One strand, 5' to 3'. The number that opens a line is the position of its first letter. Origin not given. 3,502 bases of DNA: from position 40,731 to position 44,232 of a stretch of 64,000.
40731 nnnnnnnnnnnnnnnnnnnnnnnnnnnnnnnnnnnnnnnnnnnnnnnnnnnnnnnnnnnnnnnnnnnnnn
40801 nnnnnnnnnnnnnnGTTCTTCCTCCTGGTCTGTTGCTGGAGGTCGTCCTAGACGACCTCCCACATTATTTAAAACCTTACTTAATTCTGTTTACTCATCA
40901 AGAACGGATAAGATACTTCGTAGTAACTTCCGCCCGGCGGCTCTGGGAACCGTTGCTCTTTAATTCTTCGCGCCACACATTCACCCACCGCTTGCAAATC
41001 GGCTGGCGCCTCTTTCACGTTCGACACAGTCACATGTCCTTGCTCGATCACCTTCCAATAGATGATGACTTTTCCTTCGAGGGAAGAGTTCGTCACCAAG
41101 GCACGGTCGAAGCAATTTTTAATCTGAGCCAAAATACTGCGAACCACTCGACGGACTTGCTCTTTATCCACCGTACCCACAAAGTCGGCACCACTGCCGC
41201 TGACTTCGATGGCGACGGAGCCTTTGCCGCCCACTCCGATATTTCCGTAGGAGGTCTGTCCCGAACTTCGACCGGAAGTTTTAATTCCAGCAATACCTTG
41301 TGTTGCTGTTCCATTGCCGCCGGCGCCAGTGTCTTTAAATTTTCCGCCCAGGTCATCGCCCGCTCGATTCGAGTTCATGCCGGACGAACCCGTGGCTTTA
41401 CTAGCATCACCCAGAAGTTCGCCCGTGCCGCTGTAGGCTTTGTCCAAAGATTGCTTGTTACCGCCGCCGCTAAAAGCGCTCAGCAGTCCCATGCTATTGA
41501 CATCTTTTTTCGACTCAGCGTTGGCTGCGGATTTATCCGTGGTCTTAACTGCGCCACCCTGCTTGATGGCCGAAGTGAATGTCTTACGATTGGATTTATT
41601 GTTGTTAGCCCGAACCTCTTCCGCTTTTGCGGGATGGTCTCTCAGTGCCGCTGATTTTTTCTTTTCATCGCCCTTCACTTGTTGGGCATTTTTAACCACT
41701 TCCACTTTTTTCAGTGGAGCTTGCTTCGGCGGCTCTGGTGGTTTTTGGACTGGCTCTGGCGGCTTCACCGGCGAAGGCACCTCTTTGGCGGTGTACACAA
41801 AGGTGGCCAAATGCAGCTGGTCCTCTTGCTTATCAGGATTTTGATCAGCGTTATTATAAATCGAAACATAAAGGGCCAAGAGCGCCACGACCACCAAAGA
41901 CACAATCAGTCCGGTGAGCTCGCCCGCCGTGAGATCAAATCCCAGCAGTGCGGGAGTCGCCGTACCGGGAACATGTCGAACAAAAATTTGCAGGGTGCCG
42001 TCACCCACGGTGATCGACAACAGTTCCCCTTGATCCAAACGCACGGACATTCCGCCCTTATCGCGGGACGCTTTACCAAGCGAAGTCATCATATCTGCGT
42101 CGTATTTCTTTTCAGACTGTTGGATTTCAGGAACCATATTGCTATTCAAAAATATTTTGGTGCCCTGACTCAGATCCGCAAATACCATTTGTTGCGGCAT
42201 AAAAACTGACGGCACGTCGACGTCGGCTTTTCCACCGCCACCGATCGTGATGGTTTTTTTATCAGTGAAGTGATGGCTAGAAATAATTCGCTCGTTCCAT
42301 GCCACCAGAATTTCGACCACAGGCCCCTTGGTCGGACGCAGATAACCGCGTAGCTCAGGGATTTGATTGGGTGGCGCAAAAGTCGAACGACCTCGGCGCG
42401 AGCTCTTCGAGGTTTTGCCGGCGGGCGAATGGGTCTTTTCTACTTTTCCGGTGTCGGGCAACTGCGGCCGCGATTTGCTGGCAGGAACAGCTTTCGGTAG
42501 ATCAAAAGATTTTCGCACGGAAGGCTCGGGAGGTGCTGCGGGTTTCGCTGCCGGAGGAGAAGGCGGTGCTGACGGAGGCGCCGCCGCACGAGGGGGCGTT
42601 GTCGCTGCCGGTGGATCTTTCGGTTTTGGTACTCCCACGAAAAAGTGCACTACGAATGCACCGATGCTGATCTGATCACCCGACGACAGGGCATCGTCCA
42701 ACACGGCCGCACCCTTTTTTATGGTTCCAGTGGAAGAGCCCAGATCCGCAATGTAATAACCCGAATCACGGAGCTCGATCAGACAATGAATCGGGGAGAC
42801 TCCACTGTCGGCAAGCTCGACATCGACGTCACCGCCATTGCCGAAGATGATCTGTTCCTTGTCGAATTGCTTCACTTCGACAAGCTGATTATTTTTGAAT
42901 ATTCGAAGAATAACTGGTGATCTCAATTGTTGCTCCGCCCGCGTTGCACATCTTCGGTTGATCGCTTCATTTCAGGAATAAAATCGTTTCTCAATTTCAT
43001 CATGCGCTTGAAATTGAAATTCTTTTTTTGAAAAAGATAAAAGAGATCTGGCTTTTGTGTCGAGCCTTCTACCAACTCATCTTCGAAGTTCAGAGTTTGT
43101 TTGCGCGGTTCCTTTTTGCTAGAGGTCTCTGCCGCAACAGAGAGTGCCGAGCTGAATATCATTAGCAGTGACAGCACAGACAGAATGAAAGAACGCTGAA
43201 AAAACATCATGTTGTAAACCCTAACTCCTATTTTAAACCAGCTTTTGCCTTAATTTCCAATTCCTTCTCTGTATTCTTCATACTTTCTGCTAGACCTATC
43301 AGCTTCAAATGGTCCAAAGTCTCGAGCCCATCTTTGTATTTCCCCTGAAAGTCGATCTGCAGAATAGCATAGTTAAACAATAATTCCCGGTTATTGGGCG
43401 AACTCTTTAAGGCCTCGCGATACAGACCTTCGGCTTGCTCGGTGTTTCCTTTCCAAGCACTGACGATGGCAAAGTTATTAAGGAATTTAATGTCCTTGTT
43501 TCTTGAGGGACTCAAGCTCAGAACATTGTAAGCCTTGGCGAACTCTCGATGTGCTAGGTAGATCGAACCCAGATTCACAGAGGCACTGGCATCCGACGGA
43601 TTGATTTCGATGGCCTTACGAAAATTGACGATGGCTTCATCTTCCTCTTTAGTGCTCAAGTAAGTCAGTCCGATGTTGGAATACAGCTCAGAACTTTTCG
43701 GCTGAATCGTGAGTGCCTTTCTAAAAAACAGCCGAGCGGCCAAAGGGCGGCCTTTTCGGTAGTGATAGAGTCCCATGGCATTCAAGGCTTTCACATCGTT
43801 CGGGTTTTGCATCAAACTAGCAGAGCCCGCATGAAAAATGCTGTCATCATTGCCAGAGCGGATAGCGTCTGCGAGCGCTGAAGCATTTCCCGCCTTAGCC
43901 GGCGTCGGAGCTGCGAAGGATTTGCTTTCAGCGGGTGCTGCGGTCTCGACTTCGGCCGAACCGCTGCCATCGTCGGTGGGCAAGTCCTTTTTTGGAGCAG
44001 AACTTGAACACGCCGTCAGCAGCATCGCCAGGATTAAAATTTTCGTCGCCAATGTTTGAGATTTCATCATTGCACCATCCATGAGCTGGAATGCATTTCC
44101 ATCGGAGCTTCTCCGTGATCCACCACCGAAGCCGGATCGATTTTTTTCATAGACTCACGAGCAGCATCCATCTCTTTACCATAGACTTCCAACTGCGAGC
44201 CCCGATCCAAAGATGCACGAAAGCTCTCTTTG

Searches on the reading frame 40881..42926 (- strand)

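Call 75: search_protein_families(library=pfam, proteins=[window:40881-42926:-], max_evalue=0.00001)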
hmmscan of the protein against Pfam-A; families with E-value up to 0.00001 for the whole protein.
window:40881-42926:- (681 aa): 2 families
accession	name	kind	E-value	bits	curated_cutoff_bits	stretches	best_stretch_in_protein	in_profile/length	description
PF00498.31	FHA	-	1.4e-11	45.1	20.7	1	27-89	2-67/67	FHA domain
PF16697.10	Yop-YscD_cpl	-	1.7e-09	38.3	33.2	1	22-95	15-90/94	Inner membrane component of T3SS, cytoplasmic domain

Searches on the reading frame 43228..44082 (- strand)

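Call 75: search_protein_families(library=pfam, proteins=[window:43228-44082:-], max_evalue=0.00001)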
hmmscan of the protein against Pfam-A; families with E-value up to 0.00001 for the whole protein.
window:43228-44082:- (284 aa): 13 families
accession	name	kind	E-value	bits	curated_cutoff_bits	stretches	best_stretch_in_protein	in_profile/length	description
PF07719.23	TPR_2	-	2.1e-19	68.4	27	0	132-164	2-34/34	Tetratricopeptide repeat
PF00515.34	TPR_1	-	7.9e-19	67.1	27.8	1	132-164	2-34/34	Tetratricopeptide repeat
PF13431.12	TPR_17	-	9.7e-19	66.5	24.4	0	119-151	1-33/34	Tetratricopeptide repeat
PF13414.12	TPR_11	-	9.6e-16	57.6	26.8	1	148-176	11-39/42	TPR repeat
PF14559.12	TPR_19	-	1.2e-15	58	25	0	148-197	8-57/68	Tetratricopeptide repeat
PF13181.12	TPR_8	-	1.4e-15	56.5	25.7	1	132-163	2-33/34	Tetratricopeptide repeat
PF13428.12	TPR_14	-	1.9e-12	47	23.5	0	211-240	14-43/44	Tetratricopeptide repeat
PF13432.12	TPR_16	-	3.8e-12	46.8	32.7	0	92-130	26-64/65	Tetratricopeptide repeat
PF13424.12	TPR_12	-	1.4e-11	44.8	30.1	0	93-128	41-76/77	Tetratricopeptide repeat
PF13374.12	TPR_10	-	4.7e-11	42.8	27.5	0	201-226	5-30/42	Tetratricopeptide repeat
PF13429.12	TPR_15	-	9.1e-09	35.6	26.2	0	97-158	146-210/280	Tetratricopeptide repeat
PF23914.1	TPR_CcmH_CycH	-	7e-07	29.7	42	0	120-231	39-154/158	Cytochrome c-type biogenesis protein H TPR domain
PF12895.13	ANAPC3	-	7.8e-07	29.7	27.2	0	82-156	9-81/82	Anaphase-promoting complex, cyclosome, subunit 3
